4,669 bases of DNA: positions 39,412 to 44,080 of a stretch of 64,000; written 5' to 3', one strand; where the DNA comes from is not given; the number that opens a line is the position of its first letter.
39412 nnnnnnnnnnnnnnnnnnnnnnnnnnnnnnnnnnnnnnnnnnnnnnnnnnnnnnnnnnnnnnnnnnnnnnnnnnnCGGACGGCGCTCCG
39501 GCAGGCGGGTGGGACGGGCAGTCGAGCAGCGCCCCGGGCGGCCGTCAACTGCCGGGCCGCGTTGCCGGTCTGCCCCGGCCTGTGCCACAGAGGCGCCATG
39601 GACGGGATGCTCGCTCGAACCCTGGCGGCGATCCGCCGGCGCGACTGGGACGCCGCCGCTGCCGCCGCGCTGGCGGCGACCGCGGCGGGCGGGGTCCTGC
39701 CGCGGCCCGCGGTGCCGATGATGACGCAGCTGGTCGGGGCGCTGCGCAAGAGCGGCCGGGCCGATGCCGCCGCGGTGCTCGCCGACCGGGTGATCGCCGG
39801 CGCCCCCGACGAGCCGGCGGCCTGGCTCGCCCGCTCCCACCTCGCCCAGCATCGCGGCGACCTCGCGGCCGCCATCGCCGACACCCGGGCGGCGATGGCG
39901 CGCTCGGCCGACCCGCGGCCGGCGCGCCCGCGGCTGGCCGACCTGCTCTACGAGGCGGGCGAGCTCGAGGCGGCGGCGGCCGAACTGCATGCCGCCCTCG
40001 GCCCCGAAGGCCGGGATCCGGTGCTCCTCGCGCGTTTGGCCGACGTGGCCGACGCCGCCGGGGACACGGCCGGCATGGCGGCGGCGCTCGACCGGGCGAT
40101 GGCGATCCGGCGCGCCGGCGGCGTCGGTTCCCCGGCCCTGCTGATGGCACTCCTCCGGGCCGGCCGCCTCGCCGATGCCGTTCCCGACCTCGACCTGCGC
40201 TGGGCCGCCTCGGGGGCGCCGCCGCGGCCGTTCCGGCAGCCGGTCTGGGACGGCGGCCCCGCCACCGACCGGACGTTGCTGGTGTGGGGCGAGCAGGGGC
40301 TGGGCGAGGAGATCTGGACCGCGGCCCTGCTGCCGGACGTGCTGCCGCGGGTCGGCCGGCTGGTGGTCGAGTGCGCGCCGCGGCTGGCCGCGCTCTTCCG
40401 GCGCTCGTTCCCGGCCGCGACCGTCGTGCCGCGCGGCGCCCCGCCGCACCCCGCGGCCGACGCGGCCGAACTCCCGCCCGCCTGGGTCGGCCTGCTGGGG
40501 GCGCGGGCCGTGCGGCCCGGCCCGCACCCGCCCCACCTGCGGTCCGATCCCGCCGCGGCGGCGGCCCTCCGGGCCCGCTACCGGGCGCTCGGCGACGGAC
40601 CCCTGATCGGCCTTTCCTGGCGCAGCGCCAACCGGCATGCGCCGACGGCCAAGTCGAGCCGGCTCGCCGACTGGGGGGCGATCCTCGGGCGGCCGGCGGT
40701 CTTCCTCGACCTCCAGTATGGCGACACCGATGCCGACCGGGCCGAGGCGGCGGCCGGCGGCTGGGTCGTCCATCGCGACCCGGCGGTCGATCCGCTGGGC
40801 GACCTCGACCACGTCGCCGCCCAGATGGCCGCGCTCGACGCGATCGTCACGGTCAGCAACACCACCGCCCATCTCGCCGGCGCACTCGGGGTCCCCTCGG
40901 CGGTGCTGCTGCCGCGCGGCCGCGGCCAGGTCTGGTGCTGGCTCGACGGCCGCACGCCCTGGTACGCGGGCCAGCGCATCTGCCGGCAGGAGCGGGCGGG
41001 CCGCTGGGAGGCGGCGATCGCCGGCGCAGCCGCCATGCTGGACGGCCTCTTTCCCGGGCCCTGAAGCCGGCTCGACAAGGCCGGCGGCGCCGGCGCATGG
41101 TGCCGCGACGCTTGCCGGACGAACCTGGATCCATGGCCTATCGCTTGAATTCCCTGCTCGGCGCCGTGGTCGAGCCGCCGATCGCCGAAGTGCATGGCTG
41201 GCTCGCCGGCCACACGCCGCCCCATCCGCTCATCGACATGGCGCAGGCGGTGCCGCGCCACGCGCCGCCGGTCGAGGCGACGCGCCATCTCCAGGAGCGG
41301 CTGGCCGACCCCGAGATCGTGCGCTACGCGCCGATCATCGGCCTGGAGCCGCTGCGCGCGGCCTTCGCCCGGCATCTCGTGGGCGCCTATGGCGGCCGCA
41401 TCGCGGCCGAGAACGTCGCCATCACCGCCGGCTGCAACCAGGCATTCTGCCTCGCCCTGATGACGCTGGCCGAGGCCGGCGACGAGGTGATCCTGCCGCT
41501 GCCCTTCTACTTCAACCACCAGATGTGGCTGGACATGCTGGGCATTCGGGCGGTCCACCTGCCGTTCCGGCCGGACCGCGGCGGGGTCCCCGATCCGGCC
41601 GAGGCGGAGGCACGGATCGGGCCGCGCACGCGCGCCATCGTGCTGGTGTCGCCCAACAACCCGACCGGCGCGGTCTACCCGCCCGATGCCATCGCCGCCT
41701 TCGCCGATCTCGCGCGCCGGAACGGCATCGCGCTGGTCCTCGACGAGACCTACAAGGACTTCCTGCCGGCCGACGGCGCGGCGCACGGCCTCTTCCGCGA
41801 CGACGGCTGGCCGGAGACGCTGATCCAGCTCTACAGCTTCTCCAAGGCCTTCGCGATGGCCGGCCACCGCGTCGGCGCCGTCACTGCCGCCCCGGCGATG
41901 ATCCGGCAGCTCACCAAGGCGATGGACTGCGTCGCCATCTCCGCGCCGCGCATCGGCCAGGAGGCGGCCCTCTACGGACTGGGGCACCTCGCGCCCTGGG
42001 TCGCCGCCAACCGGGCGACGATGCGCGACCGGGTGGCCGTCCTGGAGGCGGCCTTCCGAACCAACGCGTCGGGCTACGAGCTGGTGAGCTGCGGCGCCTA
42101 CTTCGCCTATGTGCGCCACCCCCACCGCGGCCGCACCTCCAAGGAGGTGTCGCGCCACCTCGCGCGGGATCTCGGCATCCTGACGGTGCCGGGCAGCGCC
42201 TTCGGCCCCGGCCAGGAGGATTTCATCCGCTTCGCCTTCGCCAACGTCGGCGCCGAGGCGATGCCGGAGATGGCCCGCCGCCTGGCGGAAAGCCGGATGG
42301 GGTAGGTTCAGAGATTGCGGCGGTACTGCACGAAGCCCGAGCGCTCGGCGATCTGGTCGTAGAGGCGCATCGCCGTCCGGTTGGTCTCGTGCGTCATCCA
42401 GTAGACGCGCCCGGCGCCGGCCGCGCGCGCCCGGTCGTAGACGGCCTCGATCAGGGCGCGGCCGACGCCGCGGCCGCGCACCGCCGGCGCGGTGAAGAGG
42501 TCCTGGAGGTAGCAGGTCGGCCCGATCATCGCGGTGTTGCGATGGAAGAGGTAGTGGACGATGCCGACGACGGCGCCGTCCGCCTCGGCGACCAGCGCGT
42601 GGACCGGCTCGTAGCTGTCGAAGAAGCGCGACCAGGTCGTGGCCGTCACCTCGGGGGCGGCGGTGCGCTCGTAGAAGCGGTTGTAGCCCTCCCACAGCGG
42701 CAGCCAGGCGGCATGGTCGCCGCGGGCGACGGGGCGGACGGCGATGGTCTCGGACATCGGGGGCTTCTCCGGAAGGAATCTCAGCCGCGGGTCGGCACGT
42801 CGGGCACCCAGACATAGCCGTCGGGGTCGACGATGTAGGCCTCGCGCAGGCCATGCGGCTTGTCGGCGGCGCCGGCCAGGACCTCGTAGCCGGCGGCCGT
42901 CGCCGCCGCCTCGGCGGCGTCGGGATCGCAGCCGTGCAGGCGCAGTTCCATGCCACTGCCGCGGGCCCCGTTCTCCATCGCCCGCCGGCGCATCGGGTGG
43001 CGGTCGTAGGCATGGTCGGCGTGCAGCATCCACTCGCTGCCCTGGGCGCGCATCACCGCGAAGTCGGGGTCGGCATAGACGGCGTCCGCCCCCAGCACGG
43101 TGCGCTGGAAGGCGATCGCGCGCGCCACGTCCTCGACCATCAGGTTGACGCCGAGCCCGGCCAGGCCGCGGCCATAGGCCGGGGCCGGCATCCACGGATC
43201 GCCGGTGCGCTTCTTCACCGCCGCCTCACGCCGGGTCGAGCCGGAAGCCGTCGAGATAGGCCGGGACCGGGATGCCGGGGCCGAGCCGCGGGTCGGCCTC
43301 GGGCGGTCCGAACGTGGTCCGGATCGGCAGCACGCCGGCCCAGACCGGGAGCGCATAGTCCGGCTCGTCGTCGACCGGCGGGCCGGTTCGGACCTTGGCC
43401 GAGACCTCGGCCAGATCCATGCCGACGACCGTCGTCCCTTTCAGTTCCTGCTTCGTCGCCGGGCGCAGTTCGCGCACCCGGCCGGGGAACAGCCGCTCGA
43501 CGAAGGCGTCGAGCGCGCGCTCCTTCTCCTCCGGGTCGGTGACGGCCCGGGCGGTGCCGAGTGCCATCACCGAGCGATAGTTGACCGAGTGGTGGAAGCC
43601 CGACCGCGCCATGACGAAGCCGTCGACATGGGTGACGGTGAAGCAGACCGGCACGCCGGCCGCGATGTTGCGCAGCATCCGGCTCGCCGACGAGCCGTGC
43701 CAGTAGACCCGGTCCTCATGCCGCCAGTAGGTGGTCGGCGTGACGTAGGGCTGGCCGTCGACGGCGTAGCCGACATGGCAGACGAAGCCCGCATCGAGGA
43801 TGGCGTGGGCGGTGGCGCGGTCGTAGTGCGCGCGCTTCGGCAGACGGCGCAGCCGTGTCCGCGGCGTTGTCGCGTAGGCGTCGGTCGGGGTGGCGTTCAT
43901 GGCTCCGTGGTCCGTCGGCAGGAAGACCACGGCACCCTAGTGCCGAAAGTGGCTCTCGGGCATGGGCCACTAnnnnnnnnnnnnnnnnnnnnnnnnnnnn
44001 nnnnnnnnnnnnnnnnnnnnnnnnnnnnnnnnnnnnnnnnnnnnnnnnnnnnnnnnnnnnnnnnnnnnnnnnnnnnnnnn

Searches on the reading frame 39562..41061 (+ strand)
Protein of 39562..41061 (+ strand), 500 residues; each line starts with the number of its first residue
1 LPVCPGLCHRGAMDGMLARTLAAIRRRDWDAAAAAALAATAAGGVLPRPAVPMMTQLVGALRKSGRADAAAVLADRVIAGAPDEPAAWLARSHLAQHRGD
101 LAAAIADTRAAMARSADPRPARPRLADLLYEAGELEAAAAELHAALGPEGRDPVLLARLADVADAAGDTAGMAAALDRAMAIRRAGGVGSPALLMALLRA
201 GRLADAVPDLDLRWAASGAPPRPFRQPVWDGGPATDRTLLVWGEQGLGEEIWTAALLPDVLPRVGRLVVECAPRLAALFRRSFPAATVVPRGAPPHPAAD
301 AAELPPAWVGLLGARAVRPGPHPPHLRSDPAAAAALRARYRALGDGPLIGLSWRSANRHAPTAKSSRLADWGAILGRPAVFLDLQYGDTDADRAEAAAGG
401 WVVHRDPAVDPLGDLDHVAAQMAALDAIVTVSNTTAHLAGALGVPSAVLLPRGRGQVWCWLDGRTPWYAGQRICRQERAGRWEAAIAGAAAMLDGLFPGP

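Call 53: search_protein_families(library=pfam, proteins=[window:39562-41061:+], max_evalue=0.001)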
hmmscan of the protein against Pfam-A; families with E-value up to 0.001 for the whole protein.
window:39562-41061:+ (500 aa): 1 family
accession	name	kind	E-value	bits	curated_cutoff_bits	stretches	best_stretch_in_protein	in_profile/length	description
PF24575.1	TPR_Slam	-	0.00014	22.7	35.2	1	83-141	45-103/104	Surface lipoprotein assembly modifier, N-terminal TPR repeats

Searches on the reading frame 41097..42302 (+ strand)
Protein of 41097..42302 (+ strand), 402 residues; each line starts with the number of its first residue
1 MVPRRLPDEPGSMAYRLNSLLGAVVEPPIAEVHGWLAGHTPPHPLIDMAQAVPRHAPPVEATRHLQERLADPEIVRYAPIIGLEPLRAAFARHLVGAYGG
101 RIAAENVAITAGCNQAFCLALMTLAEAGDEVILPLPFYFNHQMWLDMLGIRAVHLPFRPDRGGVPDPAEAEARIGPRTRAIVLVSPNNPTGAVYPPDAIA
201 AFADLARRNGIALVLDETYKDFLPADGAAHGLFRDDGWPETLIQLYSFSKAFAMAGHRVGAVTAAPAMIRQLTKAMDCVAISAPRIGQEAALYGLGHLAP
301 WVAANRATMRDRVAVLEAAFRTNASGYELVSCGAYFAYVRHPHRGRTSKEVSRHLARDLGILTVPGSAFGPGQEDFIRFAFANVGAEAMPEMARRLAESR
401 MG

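Call 53: search_protein_families(library=pfam, proteins=[window:41097-42302:+], max_evalue=0.001)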
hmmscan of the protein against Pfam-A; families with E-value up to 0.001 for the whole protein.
window:41097-42302:+ (402 aa): 6 families
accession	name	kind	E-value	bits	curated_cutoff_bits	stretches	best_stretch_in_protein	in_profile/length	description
PF00155.27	Aminotran_1_2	-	5.3e-47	161.2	19.7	1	45-396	3-361/361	Aminotransferase class I and II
PF01053.26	Cys_Met_Meta_PP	-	7.1e-06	25.3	27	1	104-219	68-176/381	Cys/Met metabolism PLP-dependent enzyme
PF01041.23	DegT_DnrJ_EryC1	-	7.8e-06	25.8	19.8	1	104-216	39-145/360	DegT/DnrJ/EryC1/StrS aminotransferase family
PF12897.13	Asp_aminotransf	-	9.3e-06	25.1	27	1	129-344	125-341/421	Aspartate amino-transferase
PF01212.27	Beta_elim_lyase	-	0.00014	21.7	27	1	152-216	96-168/288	Beta-eliminating lyase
PF00266.25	Aminotran_5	-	0.00024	20.6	21.5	1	104-216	61-175/371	Aminotransferase class-V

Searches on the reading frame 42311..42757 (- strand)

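Call 53: search_protein_families(library=pfam, proteins=[window:42311-42757:-], max_evalue=0.001)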
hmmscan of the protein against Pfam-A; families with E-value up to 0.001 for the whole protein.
window:42311-42757:- (149 aa): 6 families
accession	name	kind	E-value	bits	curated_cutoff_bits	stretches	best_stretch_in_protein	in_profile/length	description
PF00583.31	Acetyltransf_1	-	1.8e-18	67.3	20.7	1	25-134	8-112/116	Acetyltransferase (GNAT) family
PF13508.13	Acetyltransf_7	-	8.2e-13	49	27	1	53-134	4-78/84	Acetyltransferase (GNAT) domain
PF13673.13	Acetyltransf_10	-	1e-07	32.4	23.6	1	38-136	18-105/128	Acetyltransferase (GNAT) domain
PF14542.12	Acetyltransf_CG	-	8.7e-06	26.2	30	1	60-114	8-57/80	GCN5-related N-acetyl-transferase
PF13527.13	Acetyltransf_9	-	1.2e-05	25.7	25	1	7-120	2-111/127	Acetyltransferase (GNAT) domain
PF08445.16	FR47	-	0.00014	22.2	22.1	1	81-137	21-76/86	FR47-like protein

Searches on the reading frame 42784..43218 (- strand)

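Call 53: search_protein_families(library=pfam, proteins=[window:42784-43218:-], max_evalue=0.001)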
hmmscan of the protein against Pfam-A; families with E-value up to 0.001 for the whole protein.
window:42784-43218:- (145 aa): 2 families
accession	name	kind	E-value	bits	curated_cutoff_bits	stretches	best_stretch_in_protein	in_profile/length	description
PF00903.31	Glyoxalase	-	1.2e-06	29.3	20.6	1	24-137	5-119/121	Glyoxalase/Bleomycin resistance protein/Dioxygenase superfamily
PF18029.7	Glyoxalase_6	-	0.00068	20.7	23.6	1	26-135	4-101/106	Glyoxalase-like domain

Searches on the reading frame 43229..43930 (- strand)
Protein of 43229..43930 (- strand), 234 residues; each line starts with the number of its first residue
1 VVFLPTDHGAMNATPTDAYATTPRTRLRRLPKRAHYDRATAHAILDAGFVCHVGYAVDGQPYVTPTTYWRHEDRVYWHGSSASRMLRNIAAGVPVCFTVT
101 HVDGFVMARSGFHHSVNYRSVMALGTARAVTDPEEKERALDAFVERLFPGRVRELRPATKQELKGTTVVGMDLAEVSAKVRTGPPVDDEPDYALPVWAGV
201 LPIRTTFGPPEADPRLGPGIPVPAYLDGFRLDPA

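Call 54: search_protein_families(library=pfam, proteins=[window:43229-43930:-], max_evalue=0.001)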
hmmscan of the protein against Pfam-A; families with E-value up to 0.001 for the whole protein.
window:43229-43930:- (234 aa): 2 families
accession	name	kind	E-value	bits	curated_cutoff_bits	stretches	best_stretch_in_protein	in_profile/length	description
PF12900.13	Pyridox_ox_2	-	2e-49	167.6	27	1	37-180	1-140/140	Pyridoxamine 5'-phosphate oxidase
PF01243.27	PNPOx_N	-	5.1e-09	37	28.1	1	58-177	23-117/120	Pyridoxamine 5'-phosphate oxidase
